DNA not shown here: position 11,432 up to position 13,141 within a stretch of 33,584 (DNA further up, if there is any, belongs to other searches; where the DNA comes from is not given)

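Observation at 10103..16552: Six-gene periplasm-directed redox operon in the nitrate regulon that matches no characterised pathway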

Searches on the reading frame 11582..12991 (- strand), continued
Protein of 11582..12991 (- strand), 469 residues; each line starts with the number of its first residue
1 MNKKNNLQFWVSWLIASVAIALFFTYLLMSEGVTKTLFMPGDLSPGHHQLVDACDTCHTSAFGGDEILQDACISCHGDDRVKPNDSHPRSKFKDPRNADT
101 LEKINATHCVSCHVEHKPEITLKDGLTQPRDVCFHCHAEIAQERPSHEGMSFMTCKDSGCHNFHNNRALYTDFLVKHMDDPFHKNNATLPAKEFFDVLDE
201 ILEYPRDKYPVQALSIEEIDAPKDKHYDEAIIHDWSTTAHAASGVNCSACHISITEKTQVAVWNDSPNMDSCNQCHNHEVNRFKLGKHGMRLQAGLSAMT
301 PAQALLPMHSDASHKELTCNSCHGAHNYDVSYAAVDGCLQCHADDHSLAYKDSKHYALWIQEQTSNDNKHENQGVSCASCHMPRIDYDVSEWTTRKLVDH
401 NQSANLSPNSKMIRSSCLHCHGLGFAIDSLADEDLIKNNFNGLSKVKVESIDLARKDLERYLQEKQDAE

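Call 94: search_protein_families(library=ncbifam, proteins=[L038:7287-7694:-, L041:6308-6748:-, L041:4193-4642:-, L071:5826-6260:+, L077:2377-2805:+], max_evalue=1e-10)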
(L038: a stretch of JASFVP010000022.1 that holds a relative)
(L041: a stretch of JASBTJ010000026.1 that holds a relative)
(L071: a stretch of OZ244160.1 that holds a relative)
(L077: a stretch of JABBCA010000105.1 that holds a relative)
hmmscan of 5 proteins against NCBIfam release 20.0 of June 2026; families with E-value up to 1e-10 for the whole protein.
L038:7287-7694:- (135 aa): 5 families
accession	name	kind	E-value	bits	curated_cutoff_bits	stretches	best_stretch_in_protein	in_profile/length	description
NF008240.0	PRK11014.1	equivalog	7.6e-38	129.7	182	1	1-132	1-129/141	nitric oxide-sensing transcriptional repressor NsrR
TIGR00738.1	rrf2_super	superfamily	1.9e-27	95.7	73.3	1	1-131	1-131/132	Rrf2 family transcriptional regulator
NF008886.0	PRK11920.1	equivalog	5.3e-27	94.4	193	1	1-132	1-132/153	iron-responsive transcriptional regulator RirA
TIGR02944.1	suf_reg_Xantho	equivalog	2.3e-11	44.2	110.65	1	3-108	4-108/130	SUF system Fe-S cluster assembly regulator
TIGR02010.1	IscR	equivalog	6e-11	42.3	207.55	1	1-131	1-130/135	Fe-S cluster assembly transcriptional regulator IscR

L041:6308-6748:- (146 aa): 6 families
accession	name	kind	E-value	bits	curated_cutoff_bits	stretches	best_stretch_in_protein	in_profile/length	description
NF008240.0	PRK11014.1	equivalog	6.1e-43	146.2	182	1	4-142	1-138/141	nitric oxide-sensing transcriptional repressor NsrR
TIGR00738.1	rrf2_super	superfamily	1.5e-34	118.7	73.3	1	4-131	1-130/132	Rrf2 family transcriptional regulator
NF008886.0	PRK11920.1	equivalog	3.6e-28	98.2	193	1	4-141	1-140/153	iron-responsive transcriptional regulator RirA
TIGR02944.1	suf_reg_Xantho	equivalog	6.3e-15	55.7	110.65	1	4-131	2-130/130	SUF system Fe-S cluster assembly regulator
TIGR02010.1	IscR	equivalog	2.3e-14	53.4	207.55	1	4-131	1-129/135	Fe-S cluster assembly transcriptional regulator IscR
NF047409.1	Cys_reg_CymR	equivalog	2.5e-12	47.1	195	1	4-137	1-129/139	cysteine metabolism transcriptional regulator CymR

L041:4193-4642:- (149 aa): 7 families
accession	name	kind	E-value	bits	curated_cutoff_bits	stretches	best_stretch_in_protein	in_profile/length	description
NF008240.0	PRK11014.1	equivalog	5.2e-44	149.7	182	1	1-139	1-138/141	nitric oxide-sensing transcriptional repressor NsrR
TIGR00738.1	rrf2_super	superfamily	1.3e-35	122.2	73.3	1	1-129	1-131/132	Rrf2 family transcriptional regulator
NF008886.0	PRK11920.1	equivalog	1e-27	96.7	193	1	1-140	1-142/153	iron-responsive transcriptional regulator RirA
TIGR02010.1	IscR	equivalog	3.7e-14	52.7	207.55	1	1-129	1-130/135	Fe-S cluster assembly transcriptional regulator IscR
NF008110.0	PRK10857.1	equivalog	8.8e-13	48.4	275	1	1-134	1-135/164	Fe-S cluster assembly transcriptional regulator IscR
NF047409.1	Cys_reg_CymR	equivalog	9.5e-13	48.5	195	1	1-130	1-125/139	cysteine metabolism transcriptional regulator CymR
TIGR02944.1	suf_reg_Xantho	equivalog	2.2e-12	47.5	110.65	1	2-127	3-129/130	SUF system Fe-S cluster assembly regulator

L071:5826-6260:+ (144 aa): 4 families
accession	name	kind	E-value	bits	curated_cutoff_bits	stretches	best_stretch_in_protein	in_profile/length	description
NF008240.0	PRK11014.1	equivalog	1.4e-34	119.2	182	1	1-137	1-133/141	nitric oxide-sensing transcriptional repressor NsrR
NF008886.0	PRK11920.1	equivalog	1e-32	112.9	193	1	1-137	1-136/153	iron-responsive transcriptional regulator RirA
TIGR00738.1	rrf2_super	superfamily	6e-28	97.4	73.3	1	1-132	1-131/132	Rrf2 family transcriptional regulator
TIGR02944.1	suf_reg_Xantho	equivalog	2.1e-18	67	110.65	1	3-131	4-130/130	SUF system Fe-S cluster assembly regulator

L077:2377-2805:+ (142 aa): 6 families
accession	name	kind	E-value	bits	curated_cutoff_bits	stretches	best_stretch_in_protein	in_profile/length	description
NF008240.0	PRK11014.1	equivalog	3e-35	121.3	182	1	11-142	1-128/141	nitric oxide-sensing transcriptional repressor NsrR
NF008886.0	PRK11920.1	equivalog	7.2e-34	116.7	193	1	11-142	1-131/153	iron-responsive transcriptional regulator RirA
TIGR00738.1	rrf2_super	superfamily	1.6e-31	108.9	73.3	1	11-142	1-131/132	Rrf2 family transcriptional regulator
TIGR02944.1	suf_reg_Xantho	equivalog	1.6e-17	64.1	110.65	1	12-141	3-130/130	SUF system Fe-S cluster assembly regulator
TIGR02010.1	IscR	equivalog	3.1e-14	53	207.55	1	11-142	1-130/135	Fe-S cluster assembly transcriptional regulator IscR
NF047409.1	Cys_reg_CymR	equivalog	9.3e-11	42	195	1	12-107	2-98/139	cysteine metabolism transcriptional regulator CymR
